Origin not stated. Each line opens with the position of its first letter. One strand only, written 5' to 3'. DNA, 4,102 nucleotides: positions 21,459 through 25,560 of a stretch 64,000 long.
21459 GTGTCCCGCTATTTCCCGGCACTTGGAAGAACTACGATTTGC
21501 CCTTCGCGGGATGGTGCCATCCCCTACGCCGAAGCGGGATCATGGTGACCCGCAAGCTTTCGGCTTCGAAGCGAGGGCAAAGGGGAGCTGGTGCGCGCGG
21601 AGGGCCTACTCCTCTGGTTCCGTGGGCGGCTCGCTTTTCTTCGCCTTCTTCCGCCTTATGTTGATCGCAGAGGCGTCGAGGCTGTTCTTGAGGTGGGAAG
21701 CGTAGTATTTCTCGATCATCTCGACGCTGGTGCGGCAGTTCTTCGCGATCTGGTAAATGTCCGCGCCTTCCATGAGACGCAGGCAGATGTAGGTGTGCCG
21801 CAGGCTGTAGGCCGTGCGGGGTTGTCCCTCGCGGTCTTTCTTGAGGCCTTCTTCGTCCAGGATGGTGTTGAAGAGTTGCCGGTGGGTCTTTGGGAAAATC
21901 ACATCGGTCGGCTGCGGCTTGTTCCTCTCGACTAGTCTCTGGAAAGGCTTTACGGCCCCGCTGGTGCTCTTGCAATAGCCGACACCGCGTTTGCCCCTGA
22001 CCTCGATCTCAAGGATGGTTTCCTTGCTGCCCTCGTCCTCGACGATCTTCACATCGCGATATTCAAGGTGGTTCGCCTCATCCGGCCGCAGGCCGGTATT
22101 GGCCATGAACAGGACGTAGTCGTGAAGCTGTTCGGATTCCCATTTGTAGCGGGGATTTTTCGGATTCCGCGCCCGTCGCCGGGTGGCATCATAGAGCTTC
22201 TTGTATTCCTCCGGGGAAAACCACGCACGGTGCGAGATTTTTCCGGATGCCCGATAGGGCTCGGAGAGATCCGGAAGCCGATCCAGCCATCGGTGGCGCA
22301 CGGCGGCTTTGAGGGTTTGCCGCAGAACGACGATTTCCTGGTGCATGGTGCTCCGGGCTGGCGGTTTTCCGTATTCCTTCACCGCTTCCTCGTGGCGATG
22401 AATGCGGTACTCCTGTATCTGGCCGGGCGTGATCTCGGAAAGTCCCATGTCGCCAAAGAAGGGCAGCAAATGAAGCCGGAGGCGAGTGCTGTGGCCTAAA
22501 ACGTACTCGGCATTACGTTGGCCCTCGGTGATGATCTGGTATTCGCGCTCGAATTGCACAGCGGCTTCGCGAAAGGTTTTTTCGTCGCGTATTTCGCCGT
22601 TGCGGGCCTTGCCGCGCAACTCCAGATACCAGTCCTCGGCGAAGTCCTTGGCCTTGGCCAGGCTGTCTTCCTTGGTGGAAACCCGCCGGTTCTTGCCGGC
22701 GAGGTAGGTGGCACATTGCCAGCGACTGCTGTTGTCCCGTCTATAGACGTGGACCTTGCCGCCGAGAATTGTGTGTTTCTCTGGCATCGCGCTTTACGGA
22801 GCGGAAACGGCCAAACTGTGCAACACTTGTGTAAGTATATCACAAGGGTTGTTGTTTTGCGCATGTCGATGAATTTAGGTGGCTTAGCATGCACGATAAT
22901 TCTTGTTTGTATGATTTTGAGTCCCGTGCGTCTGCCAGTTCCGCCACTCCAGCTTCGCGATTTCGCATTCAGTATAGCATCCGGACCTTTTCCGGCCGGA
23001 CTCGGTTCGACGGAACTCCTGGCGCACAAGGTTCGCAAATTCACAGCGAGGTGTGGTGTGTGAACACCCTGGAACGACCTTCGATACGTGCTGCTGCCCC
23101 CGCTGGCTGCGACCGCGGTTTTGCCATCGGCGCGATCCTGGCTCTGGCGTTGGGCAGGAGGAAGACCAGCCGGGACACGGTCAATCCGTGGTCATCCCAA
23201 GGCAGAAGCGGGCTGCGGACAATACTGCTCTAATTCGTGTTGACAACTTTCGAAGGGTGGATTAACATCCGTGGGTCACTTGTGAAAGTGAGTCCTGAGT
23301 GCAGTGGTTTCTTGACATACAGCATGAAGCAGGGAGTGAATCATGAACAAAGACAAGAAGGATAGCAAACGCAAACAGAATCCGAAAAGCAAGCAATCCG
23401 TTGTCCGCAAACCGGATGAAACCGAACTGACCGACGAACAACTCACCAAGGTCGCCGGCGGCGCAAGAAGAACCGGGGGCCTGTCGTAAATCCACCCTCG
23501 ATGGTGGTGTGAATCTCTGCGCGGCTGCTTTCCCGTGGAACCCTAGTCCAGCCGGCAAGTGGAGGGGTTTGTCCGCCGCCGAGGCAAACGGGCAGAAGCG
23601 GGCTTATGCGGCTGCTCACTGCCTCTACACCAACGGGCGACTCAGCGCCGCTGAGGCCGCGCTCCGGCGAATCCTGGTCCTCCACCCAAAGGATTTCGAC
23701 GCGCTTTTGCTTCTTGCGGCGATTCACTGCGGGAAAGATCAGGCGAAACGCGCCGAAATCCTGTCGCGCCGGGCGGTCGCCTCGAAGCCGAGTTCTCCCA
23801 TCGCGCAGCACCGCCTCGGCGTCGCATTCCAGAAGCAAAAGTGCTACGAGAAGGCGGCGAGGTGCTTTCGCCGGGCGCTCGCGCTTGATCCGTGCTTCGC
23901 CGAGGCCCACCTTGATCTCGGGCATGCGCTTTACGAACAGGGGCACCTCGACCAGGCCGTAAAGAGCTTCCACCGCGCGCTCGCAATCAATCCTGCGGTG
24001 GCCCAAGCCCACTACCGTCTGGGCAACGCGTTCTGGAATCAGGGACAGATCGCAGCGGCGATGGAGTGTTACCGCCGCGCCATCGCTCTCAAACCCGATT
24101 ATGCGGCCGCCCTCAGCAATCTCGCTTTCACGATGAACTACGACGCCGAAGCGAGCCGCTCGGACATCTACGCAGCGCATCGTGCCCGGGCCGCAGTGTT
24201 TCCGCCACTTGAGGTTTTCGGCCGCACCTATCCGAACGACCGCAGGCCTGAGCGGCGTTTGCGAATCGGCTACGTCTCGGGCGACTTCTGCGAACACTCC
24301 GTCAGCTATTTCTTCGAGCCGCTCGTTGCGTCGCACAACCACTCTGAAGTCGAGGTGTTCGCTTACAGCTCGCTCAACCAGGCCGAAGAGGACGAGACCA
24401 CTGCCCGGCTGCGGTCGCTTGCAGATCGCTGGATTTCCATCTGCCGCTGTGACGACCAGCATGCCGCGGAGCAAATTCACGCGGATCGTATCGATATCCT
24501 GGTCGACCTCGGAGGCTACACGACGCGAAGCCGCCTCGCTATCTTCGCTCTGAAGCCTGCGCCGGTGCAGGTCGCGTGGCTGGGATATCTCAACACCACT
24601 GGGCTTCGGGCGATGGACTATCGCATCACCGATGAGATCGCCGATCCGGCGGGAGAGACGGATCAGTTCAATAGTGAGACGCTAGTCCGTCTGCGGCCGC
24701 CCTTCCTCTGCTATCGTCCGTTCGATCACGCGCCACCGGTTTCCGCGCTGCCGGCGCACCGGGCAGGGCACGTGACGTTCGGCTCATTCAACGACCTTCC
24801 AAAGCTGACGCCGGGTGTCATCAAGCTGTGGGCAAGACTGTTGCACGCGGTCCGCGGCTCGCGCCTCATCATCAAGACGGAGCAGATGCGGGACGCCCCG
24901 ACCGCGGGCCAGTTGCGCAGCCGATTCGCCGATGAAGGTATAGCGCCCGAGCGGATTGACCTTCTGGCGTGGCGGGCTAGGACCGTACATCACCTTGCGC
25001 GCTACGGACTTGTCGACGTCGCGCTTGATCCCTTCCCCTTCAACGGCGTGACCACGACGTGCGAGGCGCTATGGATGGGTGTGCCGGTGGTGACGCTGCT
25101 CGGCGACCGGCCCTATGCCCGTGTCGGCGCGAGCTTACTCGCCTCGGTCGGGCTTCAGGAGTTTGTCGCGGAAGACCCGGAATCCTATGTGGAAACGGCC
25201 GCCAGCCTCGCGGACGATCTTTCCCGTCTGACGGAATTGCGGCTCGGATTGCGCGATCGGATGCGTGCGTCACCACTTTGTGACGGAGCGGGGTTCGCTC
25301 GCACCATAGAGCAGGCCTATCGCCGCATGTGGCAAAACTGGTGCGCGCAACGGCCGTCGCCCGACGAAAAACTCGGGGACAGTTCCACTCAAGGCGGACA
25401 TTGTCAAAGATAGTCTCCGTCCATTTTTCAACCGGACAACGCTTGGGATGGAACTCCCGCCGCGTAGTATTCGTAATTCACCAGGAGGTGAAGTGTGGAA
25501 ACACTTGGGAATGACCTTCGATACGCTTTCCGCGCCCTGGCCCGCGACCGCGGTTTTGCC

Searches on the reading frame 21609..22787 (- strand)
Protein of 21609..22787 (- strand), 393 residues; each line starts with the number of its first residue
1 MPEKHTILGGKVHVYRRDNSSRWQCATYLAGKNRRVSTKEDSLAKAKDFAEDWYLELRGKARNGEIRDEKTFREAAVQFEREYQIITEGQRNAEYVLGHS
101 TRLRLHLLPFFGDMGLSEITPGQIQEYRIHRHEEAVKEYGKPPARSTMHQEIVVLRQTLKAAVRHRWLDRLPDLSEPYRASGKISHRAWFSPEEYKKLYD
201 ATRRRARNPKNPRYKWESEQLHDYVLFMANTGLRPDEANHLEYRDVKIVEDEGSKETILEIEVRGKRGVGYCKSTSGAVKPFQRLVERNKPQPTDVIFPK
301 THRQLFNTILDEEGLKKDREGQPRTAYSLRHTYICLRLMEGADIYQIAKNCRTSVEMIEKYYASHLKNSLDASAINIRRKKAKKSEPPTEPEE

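Call 67: search_protein_families(library=pfam, proteins=[window:21609-22787:-], max_evalue=0.0001)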
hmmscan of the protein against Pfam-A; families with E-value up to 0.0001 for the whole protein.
window:21609-22787:- (393 aa): 2 families
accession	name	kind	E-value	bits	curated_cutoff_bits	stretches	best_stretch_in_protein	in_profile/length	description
PF14659.12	Phage_int_SAM_3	-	1.2e-05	25.8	22.6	1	102-128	28-54/58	Phage integrase, N-terminal SAM-like domain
PF00589.27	Phage_integrase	-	4.3e-05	23.8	27.1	1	189-363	2-167/172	Phage integrase family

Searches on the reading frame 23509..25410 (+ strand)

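Call 67: search_protein_families(library=pfam, proteins=[window:23509-25410:+], max_evalue=0.0001)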
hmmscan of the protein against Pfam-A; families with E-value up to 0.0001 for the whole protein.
window:23509-25410:+ (634 aa): 19 families
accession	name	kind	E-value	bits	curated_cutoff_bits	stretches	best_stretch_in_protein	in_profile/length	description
PF13844.12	Glyco_transf_41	-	1e-58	199.4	25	2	241-395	70-224/543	Glycosyl transferase family 41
PF13414.12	TPR_11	-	3.3e-31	107.1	26.8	3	138-179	1-42/42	TPR repeat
PF00515.34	TPR_1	-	1.4e-28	98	27.8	3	165-198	1-34/34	Tetratricopeptide repeat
PF07719.23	TPR_2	-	3.3e-25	86.5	27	3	165-198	1-34/34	Tetratricopeptide repeat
PF13432.12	TPR_16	-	3.6e-20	72.5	32.7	1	135-198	1-64/65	Tetratricopeptide repeat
PF13181.12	TPR_8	-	2.5e-19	68.2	25.7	1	165-198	1-34/34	Tetratricopeptide repeat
PF13428.12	TPR_14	-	3.6e-18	64.7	23.5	1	166-206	2-42/44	Tetratricopeptide repeat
PF13431.12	TPR_17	-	7.7e-17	60.5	24.4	1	119-151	1-33/34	Tetratricopeptide repeat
PF14559.12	TPR_19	-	8.1e-15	55.4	25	2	141-203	1-66/68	Tetratricopeptide repeat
PF13371.12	TPR_9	-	1e-08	35.5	35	1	107-168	5-66/73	Tetratricopeptide repeat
PF13176.12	TPR_7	-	1.6e-08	34.4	27.9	0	167-197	1-31/36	Tetratricopeptide repeat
PF13424.12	TPR_12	-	3.5e-08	34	30.1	2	131-195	3-75/77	Tetratricopeptide repeat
PF13174.12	TPR_6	-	9.9e-08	32.6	26.3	0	166-194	1-29/33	Tetratricopeptide repeat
PF24575.1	TPR_Slam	-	5.2e-07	30.5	35.2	0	104-154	54-104/104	Surface lipoprotein assembly modifier, N-terminal TPR repeats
PF25063.1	ARM_TT21_C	-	1.4e-06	28.8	35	0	24-125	50-157/209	Tetratricopeptide repeat protein 21 C-terminal ARM domain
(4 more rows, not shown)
